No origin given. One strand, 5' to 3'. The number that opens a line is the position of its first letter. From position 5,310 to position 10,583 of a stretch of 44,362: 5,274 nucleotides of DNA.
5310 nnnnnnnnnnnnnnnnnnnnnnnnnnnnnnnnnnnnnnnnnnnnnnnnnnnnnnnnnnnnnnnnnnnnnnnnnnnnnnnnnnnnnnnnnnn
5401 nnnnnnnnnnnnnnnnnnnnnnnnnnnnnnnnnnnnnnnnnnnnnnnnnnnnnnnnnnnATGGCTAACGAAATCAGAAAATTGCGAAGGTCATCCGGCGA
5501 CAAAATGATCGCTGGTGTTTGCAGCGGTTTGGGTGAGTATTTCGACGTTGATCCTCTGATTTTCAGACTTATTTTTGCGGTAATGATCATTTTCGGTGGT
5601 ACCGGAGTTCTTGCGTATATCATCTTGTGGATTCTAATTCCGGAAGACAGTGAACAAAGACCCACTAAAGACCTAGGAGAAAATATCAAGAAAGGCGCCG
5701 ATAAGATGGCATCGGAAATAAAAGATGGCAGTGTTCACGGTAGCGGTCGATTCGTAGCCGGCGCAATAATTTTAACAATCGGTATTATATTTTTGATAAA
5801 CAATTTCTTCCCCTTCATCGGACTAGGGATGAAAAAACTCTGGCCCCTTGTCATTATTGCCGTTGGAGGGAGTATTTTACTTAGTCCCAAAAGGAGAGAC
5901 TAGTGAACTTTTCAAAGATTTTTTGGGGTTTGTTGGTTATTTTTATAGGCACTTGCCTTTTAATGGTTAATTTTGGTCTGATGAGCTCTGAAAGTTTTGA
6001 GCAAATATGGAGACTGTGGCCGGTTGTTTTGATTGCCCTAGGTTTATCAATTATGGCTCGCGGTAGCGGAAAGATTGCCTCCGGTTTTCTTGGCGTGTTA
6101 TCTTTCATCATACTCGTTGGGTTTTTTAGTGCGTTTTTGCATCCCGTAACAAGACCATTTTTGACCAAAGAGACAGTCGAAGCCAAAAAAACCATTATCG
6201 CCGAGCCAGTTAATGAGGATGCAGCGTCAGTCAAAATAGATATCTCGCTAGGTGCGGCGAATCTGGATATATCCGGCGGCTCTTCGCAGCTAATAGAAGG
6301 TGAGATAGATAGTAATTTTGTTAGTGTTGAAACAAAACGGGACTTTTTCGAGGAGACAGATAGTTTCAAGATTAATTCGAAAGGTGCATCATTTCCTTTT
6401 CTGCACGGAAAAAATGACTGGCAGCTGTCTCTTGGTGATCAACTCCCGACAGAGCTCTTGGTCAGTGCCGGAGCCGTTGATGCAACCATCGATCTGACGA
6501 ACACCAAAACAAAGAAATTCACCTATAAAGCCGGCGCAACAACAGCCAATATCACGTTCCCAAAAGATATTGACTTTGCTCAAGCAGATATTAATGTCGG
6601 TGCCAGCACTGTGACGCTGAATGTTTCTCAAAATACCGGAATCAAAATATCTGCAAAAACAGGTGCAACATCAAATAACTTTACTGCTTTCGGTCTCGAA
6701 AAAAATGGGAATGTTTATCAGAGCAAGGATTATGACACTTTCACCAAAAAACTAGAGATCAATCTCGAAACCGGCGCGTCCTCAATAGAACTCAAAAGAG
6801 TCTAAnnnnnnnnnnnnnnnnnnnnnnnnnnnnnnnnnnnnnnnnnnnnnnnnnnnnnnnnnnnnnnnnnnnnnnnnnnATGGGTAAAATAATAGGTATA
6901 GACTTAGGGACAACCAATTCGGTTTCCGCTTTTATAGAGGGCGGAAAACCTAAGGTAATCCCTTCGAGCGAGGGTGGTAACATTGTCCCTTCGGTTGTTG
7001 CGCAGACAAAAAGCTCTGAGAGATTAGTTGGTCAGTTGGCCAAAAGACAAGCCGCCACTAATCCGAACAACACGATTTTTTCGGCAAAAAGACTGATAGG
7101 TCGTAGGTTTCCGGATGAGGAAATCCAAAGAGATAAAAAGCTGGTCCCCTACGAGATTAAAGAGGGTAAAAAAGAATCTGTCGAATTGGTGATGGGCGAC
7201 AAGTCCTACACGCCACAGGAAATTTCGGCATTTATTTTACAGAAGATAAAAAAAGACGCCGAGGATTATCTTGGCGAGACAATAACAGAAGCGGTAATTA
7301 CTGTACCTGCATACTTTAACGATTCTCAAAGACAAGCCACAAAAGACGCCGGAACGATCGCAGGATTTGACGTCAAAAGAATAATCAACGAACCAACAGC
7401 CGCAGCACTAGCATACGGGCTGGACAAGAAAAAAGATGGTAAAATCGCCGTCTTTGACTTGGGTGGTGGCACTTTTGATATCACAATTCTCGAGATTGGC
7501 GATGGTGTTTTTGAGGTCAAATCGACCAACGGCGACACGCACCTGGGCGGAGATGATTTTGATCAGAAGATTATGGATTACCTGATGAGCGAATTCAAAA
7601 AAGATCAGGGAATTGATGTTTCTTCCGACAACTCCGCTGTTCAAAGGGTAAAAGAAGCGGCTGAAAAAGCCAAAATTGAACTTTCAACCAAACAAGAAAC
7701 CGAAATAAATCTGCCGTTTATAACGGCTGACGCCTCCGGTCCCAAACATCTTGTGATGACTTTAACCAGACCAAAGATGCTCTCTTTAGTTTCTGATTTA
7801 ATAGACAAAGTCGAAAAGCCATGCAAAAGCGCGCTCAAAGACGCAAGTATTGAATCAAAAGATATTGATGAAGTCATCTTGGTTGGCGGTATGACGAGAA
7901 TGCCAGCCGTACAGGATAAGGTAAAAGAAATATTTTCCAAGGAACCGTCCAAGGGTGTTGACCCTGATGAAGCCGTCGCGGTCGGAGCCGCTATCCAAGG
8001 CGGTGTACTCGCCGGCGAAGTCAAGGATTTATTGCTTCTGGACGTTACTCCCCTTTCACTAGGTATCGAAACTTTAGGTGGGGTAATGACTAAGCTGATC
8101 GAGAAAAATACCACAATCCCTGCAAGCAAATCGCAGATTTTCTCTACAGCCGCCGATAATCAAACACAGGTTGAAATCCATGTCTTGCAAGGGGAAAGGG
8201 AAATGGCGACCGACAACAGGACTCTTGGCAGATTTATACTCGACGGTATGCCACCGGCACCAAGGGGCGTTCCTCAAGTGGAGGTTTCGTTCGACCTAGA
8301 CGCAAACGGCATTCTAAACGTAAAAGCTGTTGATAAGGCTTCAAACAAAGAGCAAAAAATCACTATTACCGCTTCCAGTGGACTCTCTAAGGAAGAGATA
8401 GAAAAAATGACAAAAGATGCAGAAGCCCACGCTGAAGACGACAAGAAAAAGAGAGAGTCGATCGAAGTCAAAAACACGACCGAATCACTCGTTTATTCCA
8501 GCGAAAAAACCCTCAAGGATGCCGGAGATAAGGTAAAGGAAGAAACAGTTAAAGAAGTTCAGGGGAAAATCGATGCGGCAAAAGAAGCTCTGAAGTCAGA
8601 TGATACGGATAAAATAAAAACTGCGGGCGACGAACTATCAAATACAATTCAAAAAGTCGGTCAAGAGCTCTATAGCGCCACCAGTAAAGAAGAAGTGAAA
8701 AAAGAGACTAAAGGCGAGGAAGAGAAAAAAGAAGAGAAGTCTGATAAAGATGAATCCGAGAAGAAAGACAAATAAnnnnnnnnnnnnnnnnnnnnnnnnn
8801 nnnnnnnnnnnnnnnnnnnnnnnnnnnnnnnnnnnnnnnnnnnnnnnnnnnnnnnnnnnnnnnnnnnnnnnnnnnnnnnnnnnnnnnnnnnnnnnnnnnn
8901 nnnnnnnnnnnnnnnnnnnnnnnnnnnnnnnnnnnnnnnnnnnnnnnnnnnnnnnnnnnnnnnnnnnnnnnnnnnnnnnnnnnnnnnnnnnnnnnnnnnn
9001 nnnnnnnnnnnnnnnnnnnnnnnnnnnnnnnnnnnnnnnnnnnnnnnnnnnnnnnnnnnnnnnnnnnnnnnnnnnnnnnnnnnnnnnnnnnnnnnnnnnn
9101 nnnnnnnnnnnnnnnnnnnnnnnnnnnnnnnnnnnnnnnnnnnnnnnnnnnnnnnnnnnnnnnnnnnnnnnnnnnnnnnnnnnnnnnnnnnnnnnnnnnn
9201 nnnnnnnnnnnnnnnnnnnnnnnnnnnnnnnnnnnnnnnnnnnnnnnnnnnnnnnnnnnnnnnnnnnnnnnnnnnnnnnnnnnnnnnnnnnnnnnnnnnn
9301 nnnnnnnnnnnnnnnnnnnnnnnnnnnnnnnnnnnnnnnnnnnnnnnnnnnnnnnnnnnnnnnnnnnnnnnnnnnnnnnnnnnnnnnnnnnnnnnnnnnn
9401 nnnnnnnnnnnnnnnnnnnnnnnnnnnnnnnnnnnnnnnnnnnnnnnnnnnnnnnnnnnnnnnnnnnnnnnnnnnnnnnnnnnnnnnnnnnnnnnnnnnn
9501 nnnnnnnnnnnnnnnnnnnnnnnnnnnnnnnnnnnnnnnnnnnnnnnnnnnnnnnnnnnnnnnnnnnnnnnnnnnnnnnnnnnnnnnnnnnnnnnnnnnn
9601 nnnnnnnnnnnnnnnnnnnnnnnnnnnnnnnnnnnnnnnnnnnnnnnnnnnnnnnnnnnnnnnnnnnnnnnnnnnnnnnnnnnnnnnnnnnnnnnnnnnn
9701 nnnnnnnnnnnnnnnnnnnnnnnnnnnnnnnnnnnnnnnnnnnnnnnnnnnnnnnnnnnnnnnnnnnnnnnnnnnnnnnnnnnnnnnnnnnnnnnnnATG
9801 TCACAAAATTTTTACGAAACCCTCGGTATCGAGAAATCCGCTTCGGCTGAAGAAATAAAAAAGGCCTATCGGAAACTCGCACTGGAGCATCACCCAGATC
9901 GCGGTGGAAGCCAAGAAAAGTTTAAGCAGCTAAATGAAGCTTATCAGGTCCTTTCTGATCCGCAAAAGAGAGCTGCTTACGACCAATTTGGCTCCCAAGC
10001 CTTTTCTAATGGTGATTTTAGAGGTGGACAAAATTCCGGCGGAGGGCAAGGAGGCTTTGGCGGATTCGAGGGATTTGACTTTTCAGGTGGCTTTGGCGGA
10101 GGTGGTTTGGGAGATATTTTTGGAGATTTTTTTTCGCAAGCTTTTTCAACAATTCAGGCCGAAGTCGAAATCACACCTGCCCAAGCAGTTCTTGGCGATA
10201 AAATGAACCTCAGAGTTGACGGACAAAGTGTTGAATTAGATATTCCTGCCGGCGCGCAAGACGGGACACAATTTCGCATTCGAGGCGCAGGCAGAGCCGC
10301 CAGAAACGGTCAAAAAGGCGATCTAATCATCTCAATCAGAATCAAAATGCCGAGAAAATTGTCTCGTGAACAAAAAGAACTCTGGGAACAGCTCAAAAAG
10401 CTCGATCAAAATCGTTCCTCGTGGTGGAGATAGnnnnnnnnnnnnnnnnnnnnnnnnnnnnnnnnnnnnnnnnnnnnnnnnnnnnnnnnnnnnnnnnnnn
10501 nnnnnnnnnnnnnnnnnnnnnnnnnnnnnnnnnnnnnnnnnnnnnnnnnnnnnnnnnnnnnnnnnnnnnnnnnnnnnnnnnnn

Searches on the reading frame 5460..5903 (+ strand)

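Call 84: search_protein_families(library=pfam, proteins=[window:5460-5903:+], max_evalue=0.00001)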
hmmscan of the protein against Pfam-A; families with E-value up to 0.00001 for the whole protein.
window:5460-5903:+ (147 aa): 3 families
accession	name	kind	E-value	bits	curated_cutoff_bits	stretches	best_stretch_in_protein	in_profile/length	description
PF04024.17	PspC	-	2.5e-26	91.7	25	1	6-62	1-57/58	PspC domain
PF22570.1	LiaF-TM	-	1.4e-06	29.4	27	1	96-146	47-97/98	LiaF transmembrane domain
PF18917.5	LiaI-LiaF-like_TM1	-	6.8e-06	26.5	27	1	99-140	2-42/42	LiaI-LiaF-like transmembrane region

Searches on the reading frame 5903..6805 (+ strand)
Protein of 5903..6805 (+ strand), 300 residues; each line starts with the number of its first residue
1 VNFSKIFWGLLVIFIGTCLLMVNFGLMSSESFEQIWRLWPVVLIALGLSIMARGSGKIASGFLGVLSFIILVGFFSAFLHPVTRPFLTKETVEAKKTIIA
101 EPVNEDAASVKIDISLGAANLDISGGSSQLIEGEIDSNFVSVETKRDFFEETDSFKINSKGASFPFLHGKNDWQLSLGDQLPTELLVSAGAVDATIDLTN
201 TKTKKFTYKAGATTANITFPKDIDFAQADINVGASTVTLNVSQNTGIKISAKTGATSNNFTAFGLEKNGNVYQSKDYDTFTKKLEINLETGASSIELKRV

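Call 84: search_protein_families(library=pfam, proteins=[window:5903-6805:+], max_evalue=0.00001)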
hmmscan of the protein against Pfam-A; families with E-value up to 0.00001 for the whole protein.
window:5903-6805:+ (300 aa): 3 families
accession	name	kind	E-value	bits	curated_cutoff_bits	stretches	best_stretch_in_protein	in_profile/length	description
PF18917.5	LiaI-LiaF-like_TM1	-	6.2e-10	39.4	27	1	6-50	1-41/42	LiaI-LiaF-like transmembrane region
PF17115.11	Toast_rack_N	-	8.3e-09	36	22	1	106-191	2-92/92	N-terminal domain of toast_rack, DUF2154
PF22570.1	LiaF-TM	-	1.5e-08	35.8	27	1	7-77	1-70/98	LiaF transmembrane domain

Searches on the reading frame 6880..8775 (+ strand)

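Call 84: search_protein_families(library=pfam, proteins=[window:6880-8775:+], max_evalue=0.00001)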
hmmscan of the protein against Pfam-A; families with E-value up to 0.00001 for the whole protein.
window:6880-8775:+ (631 aa): 2 families
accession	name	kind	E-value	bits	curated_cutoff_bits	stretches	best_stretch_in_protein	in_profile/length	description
PF00012.26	HSP70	-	5.3e-258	857.6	20.6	1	4-598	1-598/599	Hsp70 protein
PF06723.19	MreB_Mbl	-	6.4e-15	55.3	27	1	119-371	77-316/327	MreB/Mbl protein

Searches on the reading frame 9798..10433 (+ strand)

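Call 55: search_protein_families(library=pfam, proteins=[window:9798-10433:+], max_evalue=0.001)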
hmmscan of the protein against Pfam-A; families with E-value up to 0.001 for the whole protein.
window:9798-10433:+ (211 aa): 2 families
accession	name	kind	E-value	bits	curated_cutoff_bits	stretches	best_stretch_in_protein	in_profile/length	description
PF00226.36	DnaJ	-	5.7e-26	90.9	27.8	1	4-62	1-63/63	DnaJ domain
PF01556.23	DnaJ_C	-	3.7e-13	50.2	26.6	1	115-185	81-152/152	DnaJ C terminal domain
